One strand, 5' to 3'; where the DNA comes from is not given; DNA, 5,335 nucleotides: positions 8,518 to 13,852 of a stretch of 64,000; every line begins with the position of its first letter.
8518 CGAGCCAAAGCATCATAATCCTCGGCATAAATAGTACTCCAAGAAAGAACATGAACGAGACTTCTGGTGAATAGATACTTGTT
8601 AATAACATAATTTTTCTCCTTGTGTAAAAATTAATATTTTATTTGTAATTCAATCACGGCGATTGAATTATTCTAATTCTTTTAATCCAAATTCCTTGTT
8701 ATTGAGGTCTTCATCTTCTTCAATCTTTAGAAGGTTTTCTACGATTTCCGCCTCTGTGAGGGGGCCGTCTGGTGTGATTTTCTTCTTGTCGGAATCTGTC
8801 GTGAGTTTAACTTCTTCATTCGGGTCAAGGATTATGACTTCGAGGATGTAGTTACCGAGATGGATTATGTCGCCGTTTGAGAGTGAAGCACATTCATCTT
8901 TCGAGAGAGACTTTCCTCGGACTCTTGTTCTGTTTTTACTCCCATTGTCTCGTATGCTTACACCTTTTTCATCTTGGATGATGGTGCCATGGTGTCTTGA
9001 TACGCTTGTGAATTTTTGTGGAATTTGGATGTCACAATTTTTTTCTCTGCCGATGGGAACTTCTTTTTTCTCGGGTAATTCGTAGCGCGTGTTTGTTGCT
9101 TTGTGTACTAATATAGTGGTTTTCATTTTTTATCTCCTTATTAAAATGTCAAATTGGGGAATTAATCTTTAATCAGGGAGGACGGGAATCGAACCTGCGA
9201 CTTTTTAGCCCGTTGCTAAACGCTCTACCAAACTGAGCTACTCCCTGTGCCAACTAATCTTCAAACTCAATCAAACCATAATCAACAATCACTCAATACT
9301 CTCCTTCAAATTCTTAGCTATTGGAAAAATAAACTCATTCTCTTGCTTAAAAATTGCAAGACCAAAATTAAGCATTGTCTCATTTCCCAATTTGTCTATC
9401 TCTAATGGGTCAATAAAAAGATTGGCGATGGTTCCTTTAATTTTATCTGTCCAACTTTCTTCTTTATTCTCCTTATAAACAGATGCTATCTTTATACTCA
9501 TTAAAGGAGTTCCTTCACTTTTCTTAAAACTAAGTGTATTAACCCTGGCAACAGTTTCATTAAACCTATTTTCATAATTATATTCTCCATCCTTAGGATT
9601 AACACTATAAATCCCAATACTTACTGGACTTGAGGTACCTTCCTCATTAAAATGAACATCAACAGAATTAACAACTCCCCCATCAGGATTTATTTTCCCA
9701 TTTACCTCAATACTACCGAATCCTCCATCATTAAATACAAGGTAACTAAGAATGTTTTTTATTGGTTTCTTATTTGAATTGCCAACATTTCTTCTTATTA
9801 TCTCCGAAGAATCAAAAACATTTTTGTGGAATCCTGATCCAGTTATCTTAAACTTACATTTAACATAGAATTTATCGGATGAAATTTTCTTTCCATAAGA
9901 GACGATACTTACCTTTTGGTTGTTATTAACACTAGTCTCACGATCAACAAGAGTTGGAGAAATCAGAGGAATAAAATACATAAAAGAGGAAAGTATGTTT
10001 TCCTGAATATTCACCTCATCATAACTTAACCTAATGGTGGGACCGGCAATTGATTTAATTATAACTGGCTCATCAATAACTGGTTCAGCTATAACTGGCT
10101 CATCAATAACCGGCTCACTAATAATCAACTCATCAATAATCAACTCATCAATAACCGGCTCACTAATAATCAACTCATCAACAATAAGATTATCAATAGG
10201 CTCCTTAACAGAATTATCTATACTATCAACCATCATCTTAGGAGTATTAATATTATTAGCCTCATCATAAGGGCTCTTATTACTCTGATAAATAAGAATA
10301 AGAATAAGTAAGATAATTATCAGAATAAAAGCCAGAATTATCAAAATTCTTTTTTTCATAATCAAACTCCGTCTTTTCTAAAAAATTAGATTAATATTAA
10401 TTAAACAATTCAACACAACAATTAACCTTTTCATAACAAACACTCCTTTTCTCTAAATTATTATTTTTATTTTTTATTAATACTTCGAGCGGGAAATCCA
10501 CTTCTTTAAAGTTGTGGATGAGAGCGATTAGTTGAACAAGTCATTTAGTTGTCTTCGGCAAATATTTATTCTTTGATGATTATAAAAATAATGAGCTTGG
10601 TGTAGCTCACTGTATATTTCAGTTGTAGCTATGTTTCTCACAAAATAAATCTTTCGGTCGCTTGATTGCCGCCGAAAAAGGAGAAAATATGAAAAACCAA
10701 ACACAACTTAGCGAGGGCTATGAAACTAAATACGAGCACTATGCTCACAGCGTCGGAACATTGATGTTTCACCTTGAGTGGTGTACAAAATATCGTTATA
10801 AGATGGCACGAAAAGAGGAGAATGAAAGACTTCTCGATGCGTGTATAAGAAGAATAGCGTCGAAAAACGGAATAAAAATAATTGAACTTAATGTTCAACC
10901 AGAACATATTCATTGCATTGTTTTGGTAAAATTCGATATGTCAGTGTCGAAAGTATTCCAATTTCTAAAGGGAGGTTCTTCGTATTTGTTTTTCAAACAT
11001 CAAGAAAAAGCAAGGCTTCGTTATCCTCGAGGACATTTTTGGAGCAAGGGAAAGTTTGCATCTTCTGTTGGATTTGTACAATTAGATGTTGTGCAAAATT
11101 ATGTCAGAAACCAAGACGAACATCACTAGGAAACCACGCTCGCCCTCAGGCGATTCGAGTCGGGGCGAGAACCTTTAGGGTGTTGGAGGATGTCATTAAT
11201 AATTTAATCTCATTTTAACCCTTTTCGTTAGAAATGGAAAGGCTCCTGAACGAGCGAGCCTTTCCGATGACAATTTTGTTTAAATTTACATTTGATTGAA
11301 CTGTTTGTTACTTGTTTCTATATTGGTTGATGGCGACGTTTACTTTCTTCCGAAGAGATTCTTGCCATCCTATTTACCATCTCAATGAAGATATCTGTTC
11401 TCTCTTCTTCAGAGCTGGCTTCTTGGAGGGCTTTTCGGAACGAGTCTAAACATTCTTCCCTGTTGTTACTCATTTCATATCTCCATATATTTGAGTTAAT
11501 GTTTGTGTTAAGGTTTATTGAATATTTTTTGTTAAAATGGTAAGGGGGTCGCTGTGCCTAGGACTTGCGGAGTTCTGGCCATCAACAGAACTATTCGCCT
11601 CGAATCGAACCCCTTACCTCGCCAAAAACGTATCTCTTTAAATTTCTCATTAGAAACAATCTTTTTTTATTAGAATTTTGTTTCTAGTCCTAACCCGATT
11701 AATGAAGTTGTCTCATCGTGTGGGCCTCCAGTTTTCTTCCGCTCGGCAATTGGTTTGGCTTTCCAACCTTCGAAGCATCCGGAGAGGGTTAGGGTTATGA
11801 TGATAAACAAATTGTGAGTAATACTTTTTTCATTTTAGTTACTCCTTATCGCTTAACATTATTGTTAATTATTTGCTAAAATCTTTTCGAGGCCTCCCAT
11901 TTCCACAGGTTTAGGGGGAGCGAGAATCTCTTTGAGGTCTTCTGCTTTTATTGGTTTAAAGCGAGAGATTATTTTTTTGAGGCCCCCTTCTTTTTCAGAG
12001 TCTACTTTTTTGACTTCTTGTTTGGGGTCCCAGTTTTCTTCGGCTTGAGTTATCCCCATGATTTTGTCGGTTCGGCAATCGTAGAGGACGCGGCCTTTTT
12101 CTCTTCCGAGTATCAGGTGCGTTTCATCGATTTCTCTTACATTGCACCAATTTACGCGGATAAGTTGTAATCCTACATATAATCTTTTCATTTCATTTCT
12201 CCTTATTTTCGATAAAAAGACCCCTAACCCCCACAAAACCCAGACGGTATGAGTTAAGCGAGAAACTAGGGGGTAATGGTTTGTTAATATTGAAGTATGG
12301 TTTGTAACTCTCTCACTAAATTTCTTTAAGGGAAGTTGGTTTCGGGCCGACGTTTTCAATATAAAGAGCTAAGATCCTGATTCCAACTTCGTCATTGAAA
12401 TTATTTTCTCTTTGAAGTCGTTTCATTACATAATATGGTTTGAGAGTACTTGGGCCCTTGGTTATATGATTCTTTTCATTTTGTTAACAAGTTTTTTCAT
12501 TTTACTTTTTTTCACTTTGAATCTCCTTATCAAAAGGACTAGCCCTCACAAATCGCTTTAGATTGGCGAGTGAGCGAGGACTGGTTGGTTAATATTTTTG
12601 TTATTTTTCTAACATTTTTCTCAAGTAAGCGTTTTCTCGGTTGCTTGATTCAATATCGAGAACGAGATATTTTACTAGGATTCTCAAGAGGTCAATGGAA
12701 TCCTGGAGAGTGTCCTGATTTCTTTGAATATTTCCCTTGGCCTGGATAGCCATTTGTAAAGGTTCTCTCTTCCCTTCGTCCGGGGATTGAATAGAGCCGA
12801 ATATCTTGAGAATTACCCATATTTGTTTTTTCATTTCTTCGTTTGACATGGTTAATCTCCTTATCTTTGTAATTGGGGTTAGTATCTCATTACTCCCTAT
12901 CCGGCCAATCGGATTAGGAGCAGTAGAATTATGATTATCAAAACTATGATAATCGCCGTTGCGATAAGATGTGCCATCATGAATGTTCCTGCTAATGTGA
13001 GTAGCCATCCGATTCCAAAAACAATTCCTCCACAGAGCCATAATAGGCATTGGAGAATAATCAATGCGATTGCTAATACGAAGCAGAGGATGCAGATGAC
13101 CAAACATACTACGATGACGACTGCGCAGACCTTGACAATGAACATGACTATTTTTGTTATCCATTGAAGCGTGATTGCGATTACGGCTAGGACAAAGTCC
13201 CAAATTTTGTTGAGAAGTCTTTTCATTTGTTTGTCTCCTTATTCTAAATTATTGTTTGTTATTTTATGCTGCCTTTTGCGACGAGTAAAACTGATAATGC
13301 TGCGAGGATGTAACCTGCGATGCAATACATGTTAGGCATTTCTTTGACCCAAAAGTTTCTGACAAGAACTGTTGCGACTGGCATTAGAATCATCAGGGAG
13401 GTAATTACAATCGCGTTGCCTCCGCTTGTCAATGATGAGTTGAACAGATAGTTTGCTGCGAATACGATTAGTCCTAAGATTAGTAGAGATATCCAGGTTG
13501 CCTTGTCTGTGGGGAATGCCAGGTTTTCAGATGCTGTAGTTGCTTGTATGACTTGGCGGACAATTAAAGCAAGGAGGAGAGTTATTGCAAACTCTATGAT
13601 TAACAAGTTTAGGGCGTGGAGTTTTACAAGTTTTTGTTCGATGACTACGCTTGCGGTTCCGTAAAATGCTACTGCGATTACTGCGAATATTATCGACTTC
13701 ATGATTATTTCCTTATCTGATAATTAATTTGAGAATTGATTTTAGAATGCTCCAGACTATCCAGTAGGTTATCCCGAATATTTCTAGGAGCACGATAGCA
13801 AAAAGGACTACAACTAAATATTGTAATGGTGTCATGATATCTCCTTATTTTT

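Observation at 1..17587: Domain-level mosaic: a 17-kb bacterial/phage-style gene array joined to an archaeal chromosome segment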

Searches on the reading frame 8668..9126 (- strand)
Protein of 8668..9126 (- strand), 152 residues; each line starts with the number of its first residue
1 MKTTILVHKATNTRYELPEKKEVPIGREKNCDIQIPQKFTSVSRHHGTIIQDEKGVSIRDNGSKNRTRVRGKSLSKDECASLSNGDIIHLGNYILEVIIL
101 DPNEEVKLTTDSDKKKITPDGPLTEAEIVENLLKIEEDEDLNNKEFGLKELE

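Call 7: search_protein_families(library=pfam, proteins=[window:8668-9126:-], max_evalue=0.01)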
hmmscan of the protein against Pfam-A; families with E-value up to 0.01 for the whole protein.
window:8668-9126:- (152 aa): 3 families
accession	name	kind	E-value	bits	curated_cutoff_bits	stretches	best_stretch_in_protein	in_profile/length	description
PF00498.31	FHA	-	9.8e-17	61.6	20.7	1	25-91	3-67/67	FHA domain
PF16697.10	Yop-YscD_cpl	-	3.8e-09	37.1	33.2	1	14-95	11-88/94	Inner membrane component of T3SS, cytoplasmic domain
PF19208.5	DUF5880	-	0.0077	16.8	25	0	75-151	20-94/97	Family of unknown function (DUF5880)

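Call 69: search_protein_families(library=padloc, max_evalue=0.001, proteins=[window:8668-9126:-])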
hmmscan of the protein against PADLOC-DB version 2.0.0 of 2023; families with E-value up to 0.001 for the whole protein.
window:8668-9126:- (152 aa): 0 families

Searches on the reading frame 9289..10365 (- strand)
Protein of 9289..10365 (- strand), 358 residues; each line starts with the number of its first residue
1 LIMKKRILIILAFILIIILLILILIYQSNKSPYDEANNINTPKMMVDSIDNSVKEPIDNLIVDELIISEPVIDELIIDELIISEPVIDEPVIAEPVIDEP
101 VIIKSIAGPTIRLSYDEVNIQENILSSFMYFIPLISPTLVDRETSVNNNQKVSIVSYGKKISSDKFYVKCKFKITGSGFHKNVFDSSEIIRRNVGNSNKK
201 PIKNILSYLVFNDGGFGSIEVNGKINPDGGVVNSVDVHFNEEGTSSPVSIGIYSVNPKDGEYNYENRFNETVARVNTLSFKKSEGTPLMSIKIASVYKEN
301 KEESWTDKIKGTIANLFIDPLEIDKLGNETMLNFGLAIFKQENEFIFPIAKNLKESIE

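Call 7: search_protein_families(library=pfam, proteins=[window:9289-10365:-], max_evalue=0.01)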
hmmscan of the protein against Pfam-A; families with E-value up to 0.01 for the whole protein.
window:9289-10365:- (358 aa): 0 families

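Call 74: find_homologous_proteins(query=window:9289-10365:-, max_evalue=0.001)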
Query window:9289-10365:- (358 aa): 238 proteins with E <= 0.001 among 3986 candidates; the best 120 are listed.
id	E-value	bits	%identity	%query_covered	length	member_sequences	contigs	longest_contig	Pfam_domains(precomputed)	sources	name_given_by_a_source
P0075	5.1e-222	754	100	99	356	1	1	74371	-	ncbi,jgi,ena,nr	ncbi:MAG: hypothetical protein KKF50_05415 [Nanoarchaeota archaeon]|nr:hypothetical protein [Nanoarc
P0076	2.7e-89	318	50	99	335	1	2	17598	-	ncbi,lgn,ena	ncbi:MAG: hypothetical protein AABW67_01700 [Nanoarchaeota archaeon]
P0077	1.5e-85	306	56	70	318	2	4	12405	-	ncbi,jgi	-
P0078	2.3e-83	298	56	70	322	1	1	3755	-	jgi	-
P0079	4.2e-83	298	52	74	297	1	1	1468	-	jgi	jgi:hypothetical protein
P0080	5.7e-82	294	55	70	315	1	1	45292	-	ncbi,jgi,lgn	-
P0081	6.7e-82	294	56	70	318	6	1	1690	-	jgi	-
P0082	1.2e-81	293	51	75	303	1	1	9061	-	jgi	-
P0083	5.5e-81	291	56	69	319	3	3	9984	-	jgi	jgi:hypothetical protein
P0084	1.3e-80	289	55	74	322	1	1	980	-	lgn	-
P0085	1.3e-80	289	52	70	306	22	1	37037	-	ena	-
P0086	6.0e-80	287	55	69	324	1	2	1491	-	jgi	jgi:hypothetical protein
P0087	1.1e-79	286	51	71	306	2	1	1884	-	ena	-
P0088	3.0e-79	285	52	73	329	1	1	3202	-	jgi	jgi:hypothetical protein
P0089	3.3e-79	285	51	77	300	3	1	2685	-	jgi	jgi:hypothetical protein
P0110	7.0e-77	277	51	71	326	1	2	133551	-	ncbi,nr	ncbi:MAG: hypothetical protein PHH54_01725 [Candidatus Nanoarchaeia archaeon]|nr:hypothetical protei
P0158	2.7e-73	265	47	72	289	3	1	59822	-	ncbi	ncbi:MAG: hypothetical protein ABSG82_04225 [Sedimentisphaerales bacterium]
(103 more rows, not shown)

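Call 75: find_encoding_contigs(protein=P0110, flank=10000, max_places=1)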
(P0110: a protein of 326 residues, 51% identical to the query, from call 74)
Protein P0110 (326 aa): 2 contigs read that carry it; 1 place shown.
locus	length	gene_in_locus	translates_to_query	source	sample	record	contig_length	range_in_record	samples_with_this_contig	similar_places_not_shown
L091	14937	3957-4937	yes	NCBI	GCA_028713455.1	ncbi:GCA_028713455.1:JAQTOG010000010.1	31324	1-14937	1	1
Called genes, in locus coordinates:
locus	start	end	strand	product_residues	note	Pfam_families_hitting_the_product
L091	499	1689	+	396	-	PF13155:Toprim_2 (weak), PF13662:Toprim_4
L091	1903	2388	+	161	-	-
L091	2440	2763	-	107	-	-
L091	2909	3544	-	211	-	PF09900:DUF2127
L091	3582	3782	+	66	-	PF07043:DUF1328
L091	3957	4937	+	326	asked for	-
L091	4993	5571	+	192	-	PF28474:DUF8412, PF13376:OmdA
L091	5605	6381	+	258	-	PF01261:AP_endonuc_2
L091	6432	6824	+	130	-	-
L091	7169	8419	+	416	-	PF11614:FixG_C (faint), PF10633:NPCBM_assoc (faint)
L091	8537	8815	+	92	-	-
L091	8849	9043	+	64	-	-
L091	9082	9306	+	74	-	-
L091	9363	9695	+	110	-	-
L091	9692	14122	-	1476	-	PF02463:SMC_N, PF13476:AAA_23, PF14890:Intein_splicing, PF14528:LAGLIDADG_3, PF02463:SMC_N, PF13304:AAA_21 (weak)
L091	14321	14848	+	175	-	PF03703:bPH_2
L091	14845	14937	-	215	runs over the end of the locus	PF01351:RNase_HII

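Call 76: find_encoding_contigs(protein=P0158, flank=10000, max_places=1)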
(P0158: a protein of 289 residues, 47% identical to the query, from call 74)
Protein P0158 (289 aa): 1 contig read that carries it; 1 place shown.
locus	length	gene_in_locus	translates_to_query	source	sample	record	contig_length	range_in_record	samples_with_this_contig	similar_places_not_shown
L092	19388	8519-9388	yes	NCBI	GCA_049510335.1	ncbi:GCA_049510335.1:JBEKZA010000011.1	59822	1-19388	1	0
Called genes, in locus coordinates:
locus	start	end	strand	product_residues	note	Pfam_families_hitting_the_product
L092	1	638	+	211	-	PF00478:IMPDH, PF01070:FMN_dh, PF03060:NMO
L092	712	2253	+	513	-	PF00117:GATase, PF07722:Peptidase_C26 (weak), PF02540:NAD_synthase (weak), PF00958:GMP_synt_C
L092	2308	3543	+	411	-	PF09594:GT87 (weak)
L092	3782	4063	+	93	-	PF06865:Ppnp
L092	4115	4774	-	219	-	PF01081:Aldolase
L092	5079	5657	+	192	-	PF12728:HTH_17, PF00072:Response_reg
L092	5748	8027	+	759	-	PF08668:HDOD, PF01966:HD, PF00512:HisKA, PF02518:HATPase_c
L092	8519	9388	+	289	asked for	-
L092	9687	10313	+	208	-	-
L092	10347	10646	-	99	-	PF01022:HTH_5 (weak), PF13601:HTH_34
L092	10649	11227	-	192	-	-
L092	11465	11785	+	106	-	PF00166:Cpn10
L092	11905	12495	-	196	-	PF18998:Flg_new_2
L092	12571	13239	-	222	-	-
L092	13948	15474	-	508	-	PF25174:Beta-prop_THOC3 (faint), PF00930:DPPIV_N (faint), PF26550:Tricorn_2nd (weak), PF26549:Tricorn_N (weak), PF26550:Tricorn_2nd, PF07676:PD40, PF26549:Tricorn_N, PF07676:PD40, +1 more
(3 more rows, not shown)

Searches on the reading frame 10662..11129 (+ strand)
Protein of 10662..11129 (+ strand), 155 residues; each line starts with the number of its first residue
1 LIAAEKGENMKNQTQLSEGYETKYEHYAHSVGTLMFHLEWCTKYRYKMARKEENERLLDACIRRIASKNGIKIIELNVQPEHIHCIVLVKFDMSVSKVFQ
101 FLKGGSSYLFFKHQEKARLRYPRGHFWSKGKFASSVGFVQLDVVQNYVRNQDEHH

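Call 7: search_protein_families(library=pfam, proteins=[window:10662-11129:+], max_evalue=0.01)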
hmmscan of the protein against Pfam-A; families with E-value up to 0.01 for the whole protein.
window:10662-11129:+ (155 aa): 1 family
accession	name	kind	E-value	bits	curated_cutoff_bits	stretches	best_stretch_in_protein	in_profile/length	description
PF01797.21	Y1_Tnp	-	5.7e-30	104.4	23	1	31-151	2-121/121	Transposase IS200 like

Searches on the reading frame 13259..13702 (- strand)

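Call 7: search_protein_families(library=pfam, proteins=[window:13259-13702:-], max_evalue=0.01)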
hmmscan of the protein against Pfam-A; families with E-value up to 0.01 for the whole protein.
window:13259-13702:- (147 aa): 1 family
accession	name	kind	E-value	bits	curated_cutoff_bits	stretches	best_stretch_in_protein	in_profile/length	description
PF00892.27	EamA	-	1.8e-11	44.9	28.2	1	2-141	2-133/135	EamA-like transporter family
